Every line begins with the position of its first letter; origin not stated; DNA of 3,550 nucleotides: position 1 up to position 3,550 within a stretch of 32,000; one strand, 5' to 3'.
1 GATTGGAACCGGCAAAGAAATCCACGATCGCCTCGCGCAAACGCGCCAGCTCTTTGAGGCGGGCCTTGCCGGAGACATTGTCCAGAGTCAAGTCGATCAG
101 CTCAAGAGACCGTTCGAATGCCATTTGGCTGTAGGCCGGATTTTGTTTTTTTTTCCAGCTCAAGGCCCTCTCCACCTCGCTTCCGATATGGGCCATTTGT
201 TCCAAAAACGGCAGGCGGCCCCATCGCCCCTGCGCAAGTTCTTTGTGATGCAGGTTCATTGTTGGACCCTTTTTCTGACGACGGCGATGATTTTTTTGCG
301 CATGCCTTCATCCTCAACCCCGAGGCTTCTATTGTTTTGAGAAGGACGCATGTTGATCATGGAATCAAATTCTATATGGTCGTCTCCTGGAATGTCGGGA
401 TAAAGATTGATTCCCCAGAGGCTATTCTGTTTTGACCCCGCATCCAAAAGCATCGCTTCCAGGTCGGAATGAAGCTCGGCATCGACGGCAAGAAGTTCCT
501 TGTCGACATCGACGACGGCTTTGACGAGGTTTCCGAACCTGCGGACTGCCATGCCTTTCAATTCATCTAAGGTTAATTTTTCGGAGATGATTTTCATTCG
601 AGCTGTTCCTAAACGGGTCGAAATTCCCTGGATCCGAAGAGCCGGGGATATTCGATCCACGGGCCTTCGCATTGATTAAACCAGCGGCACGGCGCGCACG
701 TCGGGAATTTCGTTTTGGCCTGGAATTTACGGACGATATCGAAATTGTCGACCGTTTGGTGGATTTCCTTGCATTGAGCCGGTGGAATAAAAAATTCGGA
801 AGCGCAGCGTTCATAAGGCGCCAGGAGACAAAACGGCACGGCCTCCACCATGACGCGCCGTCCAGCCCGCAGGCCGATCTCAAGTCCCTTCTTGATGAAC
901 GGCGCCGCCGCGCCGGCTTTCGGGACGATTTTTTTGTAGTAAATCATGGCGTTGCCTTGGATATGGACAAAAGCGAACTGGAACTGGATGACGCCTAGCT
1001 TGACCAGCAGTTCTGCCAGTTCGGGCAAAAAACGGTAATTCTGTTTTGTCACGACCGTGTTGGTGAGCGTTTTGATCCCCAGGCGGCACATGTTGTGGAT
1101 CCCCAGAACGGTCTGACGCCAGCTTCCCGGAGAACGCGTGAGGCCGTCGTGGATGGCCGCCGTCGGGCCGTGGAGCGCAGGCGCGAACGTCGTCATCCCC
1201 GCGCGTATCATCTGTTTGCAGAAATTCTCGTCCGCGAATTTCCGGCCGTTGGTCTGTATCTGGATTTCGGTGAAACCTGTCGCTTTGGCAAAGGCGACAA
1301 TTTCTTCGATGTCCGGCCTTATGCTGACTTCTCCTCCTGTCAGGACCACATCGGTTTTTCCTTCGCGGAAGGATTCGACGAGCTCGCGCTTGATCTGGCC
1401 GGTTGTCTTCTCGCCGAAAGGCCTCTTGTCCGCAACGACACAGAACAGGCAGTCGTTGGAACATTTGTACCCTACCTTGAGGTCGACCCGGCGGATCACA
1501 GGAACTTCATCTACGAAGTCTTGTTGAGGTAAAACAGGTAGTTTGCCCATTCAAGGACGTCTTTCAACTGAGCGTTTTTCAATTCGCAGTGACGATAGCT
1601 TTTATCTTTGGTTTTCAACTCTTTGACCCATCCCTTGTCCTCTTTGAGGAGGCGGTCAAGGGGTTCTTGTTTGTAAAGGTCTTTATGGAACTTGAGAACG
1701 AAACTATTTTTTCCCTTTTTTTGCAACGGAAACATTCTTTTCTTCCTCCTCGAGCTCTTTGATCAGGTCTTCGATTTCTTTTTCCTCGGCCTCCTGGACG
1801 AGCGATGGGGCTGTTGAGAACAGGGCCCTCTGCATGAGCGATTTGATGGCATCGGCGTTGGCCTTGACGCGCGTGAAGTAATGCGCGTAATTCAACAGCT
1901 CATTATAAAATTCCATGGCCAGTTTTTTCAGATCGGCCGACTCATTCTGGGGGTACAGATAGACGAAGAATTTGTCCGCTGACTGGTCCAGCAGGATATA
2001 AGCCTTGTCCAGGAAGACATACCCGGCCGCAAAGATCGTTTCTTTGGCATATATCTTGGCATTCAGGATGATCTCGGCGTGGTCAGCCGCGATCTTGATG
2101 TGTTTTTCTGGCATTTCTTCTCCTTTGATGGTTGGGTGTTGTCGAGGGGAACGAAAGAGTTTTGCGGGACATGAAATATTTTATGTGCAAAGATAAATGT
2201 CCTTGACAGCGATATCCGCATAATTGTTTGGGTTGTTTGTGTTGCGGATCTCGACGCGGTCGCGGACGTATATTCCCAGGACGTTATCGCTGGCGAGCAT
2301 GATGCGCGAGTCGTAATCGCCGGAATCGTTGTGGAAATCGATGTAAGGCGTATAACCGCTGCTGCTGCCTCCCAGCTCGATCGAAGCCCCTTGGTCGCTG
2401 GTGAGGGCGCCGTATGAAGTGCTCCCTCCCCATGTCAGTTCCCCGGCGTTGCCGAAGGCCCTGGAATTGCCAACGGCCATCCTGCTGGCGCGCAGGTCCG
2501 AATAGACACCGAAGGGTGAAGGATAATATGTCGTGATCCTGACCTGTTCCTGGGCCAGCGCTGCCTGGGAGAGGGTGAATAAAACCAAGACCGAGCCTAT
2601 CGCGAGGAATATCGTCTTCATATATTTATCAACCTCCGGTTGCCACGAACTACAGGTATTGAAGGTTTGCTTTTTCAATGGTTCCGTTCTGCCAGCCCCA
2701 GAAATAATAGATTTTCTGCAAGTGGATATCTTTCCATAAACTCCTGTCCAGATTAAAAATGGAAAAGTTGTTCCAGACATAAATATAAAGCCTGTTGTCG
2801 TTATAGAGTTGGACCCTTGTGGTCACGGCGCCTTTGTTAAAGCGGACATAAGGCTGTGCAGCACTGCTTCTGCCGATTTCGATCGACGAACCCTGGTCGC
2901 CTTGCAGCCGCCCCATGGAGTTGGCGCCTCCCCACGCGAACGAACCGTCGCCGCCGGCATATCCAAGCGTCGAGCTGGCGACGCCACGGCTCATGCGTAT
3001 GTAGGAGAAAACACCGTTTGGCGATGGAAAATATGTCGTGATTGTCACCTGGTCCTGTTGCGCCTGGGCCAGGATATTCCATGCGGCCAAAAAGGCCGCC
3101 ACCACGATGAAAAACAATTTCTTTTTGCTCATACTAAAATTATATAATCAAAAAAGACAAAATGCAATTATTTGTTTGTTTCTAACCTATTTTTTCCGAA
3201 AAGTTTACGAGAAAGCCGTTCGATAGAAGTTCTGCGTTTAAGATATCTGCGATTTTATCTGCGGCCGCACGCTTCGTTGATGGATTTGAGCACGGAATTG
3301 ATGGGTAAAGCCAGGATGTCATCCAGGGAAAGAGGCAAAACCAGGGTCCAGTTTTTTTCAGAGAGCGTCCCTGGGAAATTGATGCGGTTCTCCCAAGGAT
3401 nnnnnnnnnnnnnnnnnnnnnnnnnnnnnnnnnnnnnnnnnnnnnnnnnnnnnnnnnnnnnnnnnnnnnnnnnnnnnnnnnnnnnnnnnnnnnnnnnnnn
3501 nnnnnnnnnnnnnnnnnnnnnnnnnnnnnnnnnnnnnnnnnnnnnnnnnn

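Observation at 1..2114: Coupled radical-SAM cassette: two HxsD-like small proteins, one SPASM/twitch-like rSAM enzyme, DUF5674 and an unknown protein, with no substrate gene inside it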

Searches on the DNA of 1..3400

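Call 89: search_rna_families(source=window, start=1, end=3400, threshold=evalue, max_evalue=0.1)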
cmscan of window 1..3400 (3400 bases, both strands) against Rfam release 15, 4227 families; matches with E-value up to 0.1: 0.
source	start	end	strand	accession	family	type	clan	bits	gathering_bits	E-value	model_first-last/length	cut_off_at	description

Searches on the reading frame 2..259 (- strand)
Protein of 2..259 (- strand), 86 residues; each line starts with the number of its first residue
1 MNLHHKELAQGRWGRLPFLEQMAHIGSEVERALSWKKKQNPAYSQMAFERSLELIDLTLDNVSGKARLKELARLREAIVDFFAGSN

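Call 4: search_protein_families(library=pfam, proteins=[window:2-259:-], max_evalue=1)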
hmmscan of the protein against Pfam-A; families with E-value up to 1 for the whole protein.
window:2-259:- (86 aa): 0 families

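Call 5: search_protein_families(library=ncbifam, proteins=[window:2-259:-], max_evalue=1)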
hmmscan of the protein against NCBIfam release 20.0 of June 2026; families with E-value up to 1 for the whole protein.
window:2-259:- (86 aa): 0 families
